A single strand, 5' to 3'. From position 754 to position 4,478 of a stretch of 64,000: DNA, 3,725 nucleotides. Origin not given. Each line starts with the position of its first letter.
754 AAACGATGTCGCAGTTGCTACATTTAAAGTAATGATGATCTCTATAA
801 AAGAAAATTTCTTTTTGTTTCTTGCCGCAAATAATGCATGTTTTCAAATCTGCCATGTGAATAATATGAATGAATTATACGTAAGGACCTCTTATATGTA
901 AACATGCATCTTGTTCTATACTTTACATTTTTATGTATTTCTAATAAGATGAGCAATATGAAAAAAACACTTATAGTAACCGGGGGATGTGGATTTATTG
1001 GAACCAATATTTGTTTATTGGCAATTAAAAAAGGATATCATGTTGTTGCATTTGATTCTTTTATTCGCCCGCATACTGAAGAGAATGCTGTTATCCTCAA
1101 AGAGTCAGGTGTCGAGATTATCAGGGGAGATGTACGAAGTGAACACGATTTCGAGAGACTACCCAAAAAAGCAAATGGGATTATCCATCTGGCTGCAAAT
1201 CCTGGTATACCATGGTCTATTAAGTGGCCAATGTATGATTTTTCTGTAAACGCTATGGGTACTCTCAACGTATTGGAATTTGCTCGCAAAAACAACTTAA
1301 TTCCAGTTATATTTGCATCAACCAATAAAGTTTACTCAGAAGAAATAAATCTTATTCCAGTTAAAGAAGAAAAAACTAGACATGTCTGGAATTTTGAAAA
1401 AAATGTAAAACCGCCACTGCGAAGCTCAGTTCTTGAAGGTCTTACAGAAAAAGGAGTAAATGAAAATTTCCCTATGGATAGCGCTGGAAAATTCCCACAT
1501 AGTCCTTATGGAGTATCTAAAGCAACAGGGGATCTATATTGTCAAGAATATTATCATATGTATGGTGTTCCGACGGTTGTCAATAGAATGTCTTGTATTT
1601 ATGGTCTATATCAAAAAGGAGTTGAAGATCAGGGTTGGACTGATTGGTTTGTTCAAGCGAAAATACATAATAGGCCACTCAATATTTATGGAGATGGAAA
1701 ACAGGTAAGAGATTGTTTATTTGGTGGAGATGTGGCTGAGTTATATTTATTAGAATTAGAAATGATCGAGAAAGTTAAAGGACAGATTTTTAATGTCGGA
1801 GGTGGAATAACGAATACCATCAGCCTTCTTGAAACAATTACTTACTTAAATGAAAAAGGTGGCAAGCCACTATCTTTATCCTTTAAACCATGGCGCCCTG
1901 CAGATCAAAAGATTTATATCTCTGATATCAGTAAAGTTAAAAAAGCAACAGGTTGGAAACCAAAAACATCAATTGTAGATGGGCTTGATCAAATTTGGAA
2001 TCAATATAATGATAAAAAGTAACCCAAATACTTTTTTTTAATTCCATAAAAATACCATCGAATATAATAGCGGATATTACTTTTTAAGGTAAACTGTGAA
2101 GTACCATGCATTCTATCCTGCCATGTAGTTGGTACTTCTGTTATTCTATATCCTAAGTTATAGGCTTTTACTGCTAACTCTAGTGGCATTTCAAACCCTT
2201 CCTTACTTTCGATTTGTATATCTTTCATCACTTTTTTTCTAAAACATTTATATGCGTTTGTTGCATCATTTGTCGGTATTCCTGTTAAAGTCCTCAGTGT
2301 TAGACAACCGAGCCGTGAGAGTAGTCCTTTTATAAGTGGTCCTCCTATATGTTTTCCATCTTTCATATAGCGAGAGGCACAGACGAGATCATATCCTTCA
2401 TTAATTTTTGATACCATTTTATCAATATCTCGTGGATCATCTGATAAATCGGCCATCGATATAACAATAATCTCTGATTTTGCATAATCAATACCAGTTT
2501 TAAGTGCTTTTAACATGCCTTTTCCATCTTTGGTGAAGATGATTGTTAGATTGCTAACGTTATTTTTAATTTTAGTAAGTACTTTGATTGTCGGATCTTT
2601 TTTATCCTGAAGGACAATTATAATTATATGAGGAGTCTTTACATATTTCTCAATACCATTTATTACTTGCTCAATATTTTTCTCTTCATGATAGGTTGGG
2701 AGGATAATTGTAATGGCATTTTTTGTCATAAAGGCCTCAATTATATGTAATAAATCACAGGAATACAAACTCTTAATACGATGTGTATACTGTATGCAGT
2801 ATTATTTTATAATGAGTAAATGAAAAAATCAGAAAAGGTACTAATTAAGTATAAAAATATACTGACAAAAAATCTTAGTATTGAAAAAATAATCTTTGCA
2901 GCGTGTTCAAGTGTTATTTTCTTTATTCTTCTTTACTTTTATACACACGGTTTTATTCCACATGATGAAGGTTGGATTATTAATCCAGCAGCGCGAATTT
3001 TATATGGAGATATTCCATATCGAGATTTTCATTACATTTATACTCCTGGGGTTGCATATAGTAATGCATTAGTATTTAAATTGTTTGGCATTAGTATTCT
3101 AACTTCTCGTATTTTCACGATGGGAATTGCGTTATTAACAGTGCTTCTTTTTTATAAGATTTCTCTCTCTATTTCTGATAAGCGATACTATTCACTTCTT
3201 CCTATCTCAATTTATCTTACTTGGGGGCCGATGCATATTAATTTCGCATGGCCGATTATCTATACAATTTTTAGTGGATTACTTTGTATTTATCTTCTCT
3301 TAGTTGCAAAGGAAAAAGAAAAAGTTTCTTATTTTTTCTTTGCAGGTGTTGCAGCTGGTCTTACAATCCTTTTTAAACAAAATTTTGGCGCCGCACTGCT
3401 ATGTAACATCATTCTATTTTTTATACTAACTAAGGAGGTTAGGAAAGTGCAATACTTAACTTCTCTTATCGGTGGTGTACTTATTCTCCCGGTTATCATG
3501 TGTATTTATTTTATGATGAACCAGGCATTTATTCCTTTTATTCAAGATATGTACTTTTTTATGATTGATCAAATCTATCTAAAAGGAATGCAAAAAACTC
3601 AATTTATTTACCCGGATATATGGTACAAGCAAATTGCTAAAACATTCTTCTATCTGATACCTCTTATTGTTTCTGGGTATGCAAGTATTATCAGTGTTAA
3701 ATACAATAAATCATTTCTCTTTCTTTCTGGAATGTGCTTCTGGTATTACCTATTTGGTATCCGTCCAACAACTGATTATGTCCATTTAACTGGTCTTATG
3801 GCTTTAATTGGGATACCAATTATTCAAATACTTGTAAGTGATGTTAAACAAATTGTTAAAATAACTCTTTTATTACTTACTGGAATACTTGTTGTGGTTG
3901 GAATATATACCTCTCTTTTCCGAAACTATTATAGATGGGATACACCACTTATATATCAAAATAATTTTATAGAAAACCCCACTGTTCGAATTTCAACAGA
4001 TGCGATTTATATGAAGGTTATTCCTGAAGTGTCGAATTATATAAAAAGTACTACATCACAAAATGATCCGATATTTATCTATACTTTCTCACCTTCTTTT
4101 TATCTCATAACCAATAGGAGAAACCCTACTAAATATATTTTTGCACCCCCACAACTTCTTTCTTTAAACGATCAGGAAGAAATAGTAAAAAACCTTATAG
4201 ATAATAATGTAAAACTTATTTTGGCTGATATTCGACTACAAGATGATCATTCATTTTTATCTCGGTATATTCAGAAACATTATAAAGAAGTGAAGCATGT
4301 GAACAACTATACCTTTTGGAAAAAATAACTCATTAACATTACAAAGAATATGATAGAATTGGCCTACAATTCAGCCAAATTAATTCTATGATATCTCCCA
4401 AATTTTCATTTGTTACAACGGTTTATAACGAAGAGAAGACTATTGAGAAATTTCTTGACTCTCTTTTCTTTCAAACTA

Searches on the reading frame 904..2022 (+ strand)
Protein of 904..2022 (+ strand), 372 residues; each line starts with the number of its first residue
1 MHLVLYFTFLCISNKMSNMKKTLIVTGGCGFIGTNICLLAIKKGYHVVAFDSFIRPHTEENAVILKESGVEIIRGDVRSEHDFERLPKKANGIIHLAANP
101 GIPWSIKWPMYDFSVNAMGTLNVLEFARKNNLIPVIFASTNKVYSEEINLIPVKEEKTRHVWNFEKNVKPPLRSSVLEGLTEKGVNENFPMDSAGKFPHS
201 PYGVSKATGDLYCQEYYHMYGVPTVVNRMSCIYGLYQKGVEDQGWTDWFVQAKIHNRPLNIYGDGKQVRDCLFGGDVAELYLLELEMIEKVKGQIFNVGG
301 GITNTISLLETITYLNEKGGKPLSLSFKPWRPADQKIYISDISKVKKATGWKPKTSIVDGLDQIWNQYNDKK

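Call 6: search_protein_families(library=pfam, proteins=[window:904-2022:+], max_evalue=0.01)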
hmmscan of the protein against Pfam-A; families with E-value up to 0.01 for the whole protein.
window:904-2022:+ (372 aa): 9 families
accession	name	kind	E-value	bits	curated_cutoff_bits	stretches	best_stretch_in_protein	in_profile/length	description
PF01370.27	Epimerase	-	1.6e-42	146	20.9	2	24-158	2-131/240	NAD dependent epimerase/dehydratase family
PF16363.11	GDP_Man_Dehyd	-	1.3e-40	140.3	27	2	186-362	142-330/332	GDP-mannose 4,6 dehydratase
PF01073.25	3Beta_HSD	-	6.8e-14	52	22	1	24-158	1-136/280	3-beta hydroxysteroid dehydrogenase/isomerase family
PF07993.18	NAD_binding_4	-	2e-12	47.3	20.1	1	72-246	65-216/258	Male sterility protein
PF02719.21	Polysacc_synt_2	-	2.4e-08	34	20.2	1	24-143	2-131/293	Polysaccharide biosynthesis protein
PF05368.20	NmrA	-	8.3e-07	29.3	27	1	19-95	1-75/298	NmrA-like family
PF00106.31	adh_short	-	6.6e-05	22.9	26.6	1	21-102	1-87/195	short chain dehydrogenase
PF04321.23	RmlD_sub_bind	-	0.0004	20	27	0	22-147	2-108/287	RmlD substrate binding domain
PF13460.12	NAD_binding_10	-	0.00075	19.9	27.2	1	27-162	1-121/184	NAD(P)H-binding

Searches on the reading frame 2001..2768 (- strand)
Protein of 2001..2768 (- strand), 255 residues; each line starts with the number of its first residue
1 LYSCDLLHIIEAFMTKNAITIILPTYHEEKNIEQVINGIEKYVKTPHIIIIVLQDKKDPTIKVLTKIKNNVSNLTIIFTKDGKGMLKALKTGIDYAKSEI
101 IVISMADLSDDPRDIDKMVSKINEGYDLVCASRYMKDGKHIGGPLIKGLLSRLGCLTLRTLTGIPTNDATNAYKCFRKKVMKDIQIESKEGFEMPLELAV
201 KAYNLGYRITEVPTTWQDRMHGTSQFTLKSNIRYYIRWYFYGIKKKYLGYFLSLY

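Call 6: search_protein_families(library=pfam, proteins=[window:2001-2768:-], max_evalue=0.01)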
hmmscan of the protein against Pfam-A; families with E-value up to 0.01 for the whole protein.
window:2001-2768:- (255 aa): 3 families
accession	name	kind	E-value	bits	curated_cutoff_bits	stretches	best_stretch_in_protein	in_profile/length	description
PF00535.33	Glycos_transf_2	-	1.5e-19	71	23.3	1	20-183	1-166/168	Glycosyl transferase family 2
PF13641.12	Glyco_tranf_2_3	-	3.2e-05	24.5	27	1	19-150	3-132/230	Glycosyltransferase like family 2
PF13506.12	Glyco_transf_21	-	0.0052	16.7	21.7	1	88-155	21-89/174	Glycosyl transferase family 21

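Call 62: search_solved_structures(query=window:2001-2768:-, max_evalue=0.001, show_alignments=2)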
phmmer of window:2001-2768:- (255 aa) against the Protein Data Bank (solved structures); distinct sequences matched with E-value up to 0.001: 10.
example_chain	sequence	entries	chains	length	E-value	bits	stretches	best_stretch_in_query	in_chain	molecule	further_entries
5mlz_A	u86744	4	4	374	1.8e-20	76.4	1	17-238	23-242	Dolichol monophosphate mannose synthase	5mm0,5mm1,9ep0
5ekp_C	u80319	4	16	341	7.4e-14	54.7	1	19-184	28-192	Uncharacterized glycosyltransferase sll0501 | Glycosyltransferase sll0501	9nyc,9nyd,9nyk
9nye_A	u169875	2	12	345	7.7e-14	54.7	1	19-184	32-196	Glycosyltransferase sll0501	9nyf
5eke_A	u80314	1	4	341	8.1e-14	54.6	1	19-184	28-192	Uncharacterized glycosyltransferase sll0501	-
9bhc_C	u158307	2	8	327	1.9e-09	40.3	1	18-229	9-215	Undecaprenyl-phosphate 4-deoxy-4-formamido-L-arabinose transferase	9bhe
8vxh_A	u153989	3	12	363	2.4e-09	40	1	18-229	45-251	Undecaprenyl-phosphate 4-deoxy-4-formamido-L-arabinose transferase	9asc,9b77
9hwj_A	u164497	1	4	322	3e-08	36.4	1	18-228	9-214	Undecaprenyl-phosphate 4-deoxy-4-formamido-L-arabinose transferase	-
9omm_A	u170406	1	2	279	0.00018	24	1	19-131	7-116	Glycosyltransferase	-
9omh_A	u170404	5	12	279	0.00018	24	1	19-131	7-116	Glycosyltransferase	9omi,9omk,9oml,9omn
9omj_A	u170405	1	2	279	0.0002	23.9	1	19-131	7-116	Glycosyltransferase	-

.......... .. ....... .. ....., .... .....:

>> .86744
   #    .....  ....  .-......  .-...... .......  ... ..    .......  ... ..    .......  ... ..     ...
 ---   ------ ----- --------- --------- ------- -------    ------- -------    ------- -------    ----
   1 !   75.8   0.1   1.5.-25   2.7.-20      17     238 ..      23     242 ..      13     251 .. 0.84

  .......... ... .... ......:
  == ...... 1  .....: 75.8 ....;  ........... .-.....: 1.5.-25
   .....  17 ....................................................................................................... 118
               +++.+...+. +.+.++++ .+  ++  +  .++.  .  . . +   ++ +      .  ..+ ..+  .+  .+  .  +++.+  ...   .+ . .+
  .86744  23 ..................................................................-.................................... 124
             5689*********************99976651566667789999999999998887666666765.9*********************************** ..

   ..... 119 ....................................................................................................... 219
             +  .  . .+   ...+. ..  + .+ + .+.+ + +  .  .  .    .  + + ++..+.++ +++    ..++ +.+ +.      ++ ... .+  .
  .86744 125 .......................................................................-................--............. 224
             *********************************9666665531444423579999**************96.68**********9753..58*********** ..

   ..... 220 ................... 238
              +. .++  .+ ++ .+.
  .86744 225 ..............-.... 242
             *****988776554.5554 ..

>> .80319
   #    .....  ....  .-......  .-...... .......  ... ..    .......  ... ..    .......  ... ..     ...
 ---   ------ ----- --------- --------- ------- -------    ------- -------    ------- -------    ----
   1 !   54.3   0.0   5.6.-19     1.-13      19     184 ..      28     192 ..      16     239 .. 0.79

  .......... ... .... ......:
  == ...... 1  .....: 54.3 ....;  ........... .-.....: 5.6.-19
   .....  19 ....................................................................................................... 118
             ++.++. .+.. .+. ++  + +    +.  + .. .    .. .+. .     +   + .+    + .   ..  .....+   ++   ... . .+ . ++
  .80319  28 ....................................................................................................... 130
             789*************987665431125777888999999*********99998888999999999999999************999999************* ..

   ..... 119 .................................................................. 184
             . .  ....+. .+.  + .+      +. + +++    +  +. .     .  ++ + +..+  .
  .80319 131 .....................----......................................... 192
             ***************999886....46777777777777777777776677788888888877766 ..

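Call 64: search_protein_families(library=ncbifam, proteins=[window:2001-2768:-], max_evalue=0.001)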
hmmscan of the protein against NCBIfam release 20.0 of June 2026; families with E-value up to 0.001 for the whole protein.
window:2001-2768:- (255 aa): 13 families
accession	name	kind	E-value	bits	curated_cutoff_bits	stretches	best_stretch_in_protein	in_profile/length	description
TIGR04182.1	glyco_TIGR04182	equivalog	4.3e-17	62.4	325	1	19-224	2-198/293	S-layer glycoprotein N-glycosyltransferase AglJ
NF047588.1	GlcsyltransPgfSStrep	equivalog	2.2e-14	53.4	500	1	19-236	3-215/308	glycosyltransferase PgfS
NF041391.1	DPhHxTase_Halo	equivalog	2.3e-13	49.6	375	1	25-223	3-190/213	dolichyl-phosphate hexose transferase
NF007986.1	PRK10714.1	equivalog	1.4e-12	47.2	529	1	17-231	6-215/316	undecaprenyl-phosphate 4-deoxy-4-formamido-L-arabinose transferase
TIGR03937.1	PgaC_IcaA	equivalog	5.6e-11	42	422.3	1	16-124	44-152/407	poly-beta-1,6-N-acetyl-D-glucosamine synthase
NF058614.1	PPMAGASynPpgS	equivalog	2.9e-10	40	370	1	20-214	3-194/226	polyprenyl-phospho-N-acetylgalactosaminyl synthase PpgS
TIGR03111.1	glyc2_xrt_Gpos1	hypoth_equivalog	5.9e-08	31.9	363.95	1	15-130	47-164/439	TIGR03111 family XrtG-associated glycosyltransferase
NF047683.1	TeichurnBiosyTuaG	equivalog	2.3e-06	27.4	400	1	15-117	4-106/252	teichuronic acid biosynthesis protein TuaG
TIGR04283.1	glyco_like_mftF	equivalog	2.3e-06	27.3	182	1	19-121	1-95/221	TIGR04283 family arsenosugar biosynthesis glycosyltransferase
NF010496.0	PRK13915.1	equivalog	5.6e-05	22.4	262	1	12-118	26-138/307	glucosyl-3-phosphoglycerate synthase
NF050050.1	ProtGlycPglI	equivalog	0.00014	21.3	500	1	18-136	3-122/306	GalNAc(5)-diNAcBac-PP-undecaprenol beta-1,3-glucosyltransferase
NF038302.1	EPS_HpsE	equivalog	0.00037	19.6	300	1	19-102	3-91/307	hormogonium polysaccharide biosynthesis glycosyltransferase HpsE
NF007482.0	PRK10073.1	equivalog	0.00045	19.3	423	1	16-108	5-96/334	glycosyltransferase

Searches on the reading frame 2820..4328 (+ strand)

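Call 6: search_protein_families(library=pfam, proteins=[window:2820-4328:+], max_evalue=0.01)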
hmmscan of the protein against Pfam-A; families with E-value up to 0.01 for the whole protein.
window:2820-4328:+ (502 aa): 1 family
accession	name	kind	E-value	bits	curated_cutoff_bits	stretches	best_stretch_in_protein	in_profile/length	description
PF13231.12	PMT_2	-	2.2e-08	34.9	26.1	1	76-227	4-159/160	Dolichyl-phosphate-mannose-protein mannosyltransferase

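Call 7: search_protein_families(library=ncbifam, proteins=[window:2820-4328:+], max_evalue=0.01)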
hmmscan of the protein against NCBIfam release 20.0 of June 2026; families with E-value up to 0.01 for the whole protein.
window:2820-4328:+ (502 aa): 0 families
